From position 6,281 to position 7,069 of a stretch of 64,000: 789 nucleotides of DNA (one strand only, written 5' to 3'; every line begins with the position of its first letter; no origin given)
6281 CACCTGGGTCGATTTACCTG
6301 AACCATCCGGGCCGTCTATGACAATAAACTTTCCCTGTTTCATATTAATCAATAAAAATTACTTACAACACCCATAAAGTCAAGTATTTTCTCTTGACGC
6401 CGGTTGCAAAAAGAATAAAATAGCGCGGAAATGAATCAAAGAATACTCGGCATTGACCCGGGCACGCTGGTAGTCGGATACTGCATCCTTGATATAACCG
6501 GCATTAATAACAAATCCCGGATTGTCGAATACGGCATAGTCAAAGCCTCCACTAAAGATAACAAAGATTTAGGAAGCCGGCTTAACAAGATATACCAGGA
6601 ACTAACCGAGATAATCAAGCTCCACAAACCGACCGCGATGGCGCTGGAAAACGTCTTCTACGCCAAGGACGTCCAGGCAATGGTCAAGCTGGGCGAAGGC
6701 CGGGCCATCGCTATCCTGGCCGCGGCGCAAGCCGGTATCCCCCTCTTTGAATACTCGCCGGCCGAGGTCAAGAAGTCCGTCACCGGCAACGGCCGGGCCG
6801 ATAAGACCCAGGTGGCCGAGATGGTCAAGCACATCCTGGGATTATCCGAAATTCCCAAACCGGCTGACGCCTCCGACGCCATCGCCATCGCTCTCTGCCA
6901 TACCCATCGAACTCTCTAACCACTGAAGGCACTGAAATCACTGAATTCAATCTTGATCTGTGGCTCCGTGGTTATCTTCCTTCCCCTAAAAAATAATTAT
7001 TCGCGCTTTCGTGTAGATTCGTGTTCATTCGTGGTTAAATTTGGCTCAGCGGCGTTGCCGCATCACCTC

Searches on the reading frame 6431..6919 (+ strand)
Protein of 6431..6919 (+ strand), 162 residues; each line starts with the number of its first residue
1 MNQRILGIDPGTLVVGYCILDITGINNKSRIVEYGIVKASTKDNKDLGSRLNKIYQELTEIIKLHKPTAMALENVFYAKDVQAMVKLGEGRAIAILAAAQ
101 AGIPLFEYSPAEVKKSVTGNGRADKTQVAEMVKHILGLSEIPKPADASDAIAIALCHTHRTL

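Call 25: list_cluster_members(proteins=[window:6431-6919:+, window:15135-15755:+, window:15752-16087:+, window:57568-58437:-, window:59178-59600:-, window:13727-14470:-, window:7994-8947:-])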
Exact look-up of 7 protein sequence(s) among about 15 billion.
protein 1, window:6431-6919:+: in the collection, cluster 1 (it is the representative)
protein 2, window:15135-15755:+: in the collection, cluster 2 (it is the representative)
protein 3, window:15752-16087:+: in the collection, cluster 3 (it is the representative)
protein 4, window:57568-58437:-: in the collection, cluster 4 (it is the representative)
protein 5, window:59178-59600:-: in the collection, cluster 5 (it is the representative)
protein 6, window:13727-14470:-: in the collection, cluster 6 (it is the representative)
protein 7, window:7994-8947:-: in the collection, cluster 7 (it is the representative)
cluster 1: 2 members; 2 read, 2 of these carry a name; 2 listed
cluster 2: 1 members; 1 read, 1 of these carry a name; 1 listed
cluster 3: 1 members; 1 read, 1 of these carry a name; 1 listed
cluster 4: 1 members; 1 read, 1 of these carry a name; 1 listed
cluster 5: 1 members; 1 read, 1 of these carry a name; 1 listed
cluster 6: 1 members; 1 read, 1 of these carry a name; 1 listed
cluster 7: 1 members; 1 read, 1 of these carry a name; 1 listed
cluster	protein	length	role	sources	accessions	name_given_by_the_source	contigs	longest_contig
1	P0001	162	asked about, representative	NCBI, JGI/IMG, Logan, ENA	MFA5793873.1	MAG: crossover junction endodeoxyribonuclease RuvC [Candidatus Brocadiia bacterium]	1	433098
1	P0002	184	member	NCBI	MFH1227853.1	MAG: crossover junction endodeoxyribonuclease RuvC [Planctomycetota bacterium]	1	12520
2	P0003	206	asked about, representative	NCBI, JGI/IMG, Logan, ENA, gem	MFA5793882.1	MAG: hypothetical protein WC980_02255 [Candidatus Brocadiia bacterium]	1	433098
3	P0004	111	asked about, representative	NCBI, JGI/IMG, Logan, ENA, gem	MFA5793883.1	MAG: hypothetical protein WC980_02260 [Candidatus Brocadiia bacterium]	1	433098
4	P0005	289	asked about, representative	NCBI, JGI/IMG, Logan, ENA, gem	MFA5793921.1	MAG: helix-turn-helix domain-containing protein [Candidatus Brocadiia bacterium]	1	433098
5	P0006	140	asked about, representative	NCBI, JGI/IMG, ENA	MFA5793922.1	MAG: hypothetical protein WC980_02460 [Candidatus Brocadiia bacterium]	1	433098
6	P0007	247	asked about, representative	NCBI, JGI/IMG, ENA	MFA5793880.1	MAG: serine protease [Candidatus Brocadiia bacterium]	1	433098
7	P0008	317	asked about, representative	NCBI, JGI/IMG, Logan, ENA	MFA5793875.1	MAG: site-specific tyrosine recombinase/integron integrase [Candidatus Brocadiia ...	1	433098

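Call 42: find_encoding_contigs(protein=P0002, flank=10000, max_places=5)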
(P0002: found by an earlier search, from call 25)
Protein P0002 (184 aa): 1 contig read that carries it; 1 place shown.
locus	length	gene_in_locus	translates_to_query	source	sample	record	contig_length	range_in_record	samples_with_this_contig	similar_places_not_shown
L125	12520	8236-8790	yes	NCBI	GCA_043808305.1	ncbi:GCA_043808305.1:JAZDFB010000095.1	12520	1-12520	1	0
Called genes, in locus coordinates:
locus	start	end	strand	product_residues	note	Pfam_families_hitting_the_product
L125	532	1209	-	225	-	-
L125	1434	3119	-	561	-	PF00069:Pkinase, PF01636:APH (faint), PF07714:PK_Tyr_Ser-Thr, PF03109:ABC1 (weak)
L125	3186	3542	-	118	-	-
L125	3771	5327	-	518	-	PF00133:tRNA-synt_1, PF01406:tRNA-synt_1e (weak), PF09334:tRNA-synt_1g, PF00133:tRNA-synt_1, PF08264:Anticodon_1 (weak), PF19303:Anticodon_3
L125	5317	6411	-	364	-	PF04468:PSP1, PF28472:PSP1_3rd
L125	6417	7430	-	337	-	PF13177:DNA_pol3_delta2, PF00004:AAA (faint)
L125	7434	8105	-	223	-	PF13521:AAA_28, PF02223:Thymidylate_kin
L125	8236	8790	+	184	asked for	PF02075:RuvC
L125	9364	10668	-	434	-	-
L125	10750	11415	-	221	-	-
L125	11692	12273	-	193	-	PF00072:Response_reg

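Call 83: predict_structure(alignment_id=A1)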
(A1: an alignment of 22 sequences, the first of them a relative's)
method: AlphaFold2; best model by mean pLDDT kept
length: 289 residues; sequences in the alignment: 22
mean_pLDDT: 72.3   pTM: 0.45
mean pLDDT of the five models: 72.3, 70.6, 69.3, 69.0, 66.9
residues with pLDDT >= 90: 1; 70-90: 185; 50-70: 75; < 50: 28
segments of 3 or more residues with pLDDT < 50: 49-59, 180-184, 207-210, 234-241
pLDDT, mean of each block of 10 residues (from residue 1): 85 82 83 85 66 40 82 84 85 81 72 60 72 83 82 81 81 63 61 77 51 61 62 49 66 77 74 84 66
secondary structure, 60 per line:
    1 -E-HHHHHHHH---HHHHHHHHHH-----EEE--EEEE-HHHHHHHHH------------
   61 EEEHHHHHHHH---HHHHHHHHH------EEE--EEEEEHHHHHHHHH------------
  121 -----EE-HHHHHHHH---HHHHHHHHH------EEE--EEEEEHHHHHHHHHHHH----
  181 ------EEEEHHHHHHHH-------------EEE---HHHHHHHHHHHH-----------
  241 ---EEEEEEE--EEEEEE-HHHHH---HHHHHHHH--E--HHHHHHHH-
elements in order: H4-11 H15-24 E30-32 E35-38 H40-48 E61-63 H64-71 H75-83 E90-92 E95-99 H100-108 H129-136 H140-148 E155-157 E160-164 H165-176 E187-190 H191-198 E212-214 H218-229 E244-250 E253-258 H260-264 H268-275 H281-288

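Call 85: fold_search(model_id=the predicted structure, library=pdb)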
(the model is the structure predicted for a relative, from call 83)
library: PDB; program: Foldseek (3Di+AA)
matches with E <= 10: 583; with E <= 0.001: 0
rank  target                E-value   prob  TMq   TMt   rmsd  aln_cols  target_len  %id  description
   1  8ohd_A                1.2e-03  0.44  0.12  0.06  22.5       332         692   11  60S ribosomal subunit bound to the E3-UFM1 complex - state 3 (native) (released 2024-02-21)
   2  8b9x_A                1.6e-03  0.47  0.12  0.13  21.6       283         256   14  Chimeric protein of human UFM1 E3 ligase, UFL1, and DDRGK1 (released 2023-10-25)
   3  8b9x_B                2.1e-03  0.47  0.12  0.13  21.8       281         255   13  Chimeric protein of human UFM1 E3 ligase, UFL1, and DDRGK1 (released 2023-10-25)
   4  8qfc_B                2.8e-03  0.33  0.12  0.06  22.1       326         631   11  UFL1 E3 ligase bound 60S ribosome (released 2024-02-21)
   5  9gy4_E                1.1e-02  0.21  0.12  0.06  22.3       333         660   11  60S ribosomal subunit in complex with E3-UFM1 ligase and RQC machinery components NEMF and LTN1 (Composite map) (released 2025-05-14)
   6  4pm3_B                1.9e-02  0.98  0.17  0.38  10.5       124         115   15  Structure of the double-stranded DNA binding type IV secretion protein TraN from Enterococcus (released 2014-07-30)
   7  4pm3_A                2.1e-02  0.97  0.17  0.37  10.7       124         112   17  Structure of the double-stranded DNA binding type IV secretion protein TraN from Enterococcus (released 2014-07-30)
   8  5i44_I                2.5e-02  1.00  0.16  0.63   3.3        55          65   34  Structure of RacA-DNA complex; P21 form (released 2016-05-04)
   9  6ama_B                3.1e-02  1.00  0.16  0.76   1.2        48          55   35  Structure of S. coelicolor/S. venezuelae BldC-smeA-ssfA complex to 3.09 Angstrom (released 2018-03-28)
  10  1lva                  3.1e-02  0.38  0.12  0.13  18.7       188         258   14  Crystal structure of a C-terminal fragment of Moorella thermoacetica elongation factor SelB (released 2002-08-21)
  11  4p0z                  3.3e-02  0.94  0.17  0.36  10.9       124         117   15  Structure of the double stranded DNA binding type IV secretion protein TraN from Enterococcus (released 2014-07-30)
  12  6ama_H                3.5e-02  1.00  0.16  0.77   1.2        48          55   35  Structure of S. coelicolor/S. venezuelae BldC-smeA-ssfA complex to 3.09 Angstrom (released 2018-03-28)
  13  5i44_A                3.7e-02  1.00  0.16  0.60   3.3        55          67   33  Structure of RacA-DNA complex; P21 form (released 2016-05-04)
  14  5i41                  4.4e-02  1.00  0.17  0.62   3.1        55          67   34  Structure of the apo RacA DNA binding domain (released 2016-05-04)
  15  4p0y_A                4.4e-02  0.94  0.17  0.37  10.7       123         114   15  Structure of the double stranded DNA binding type IV secretion protein TraN from Enterococcus (released 2014-07-30)
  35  8csh_A                1.6e-01  1.00  0.16  0.72   2.9        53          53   21  Structure of the DNA binding domain of pSK1 Par partition protein bound to centromere DNA (released 2022-08-10)
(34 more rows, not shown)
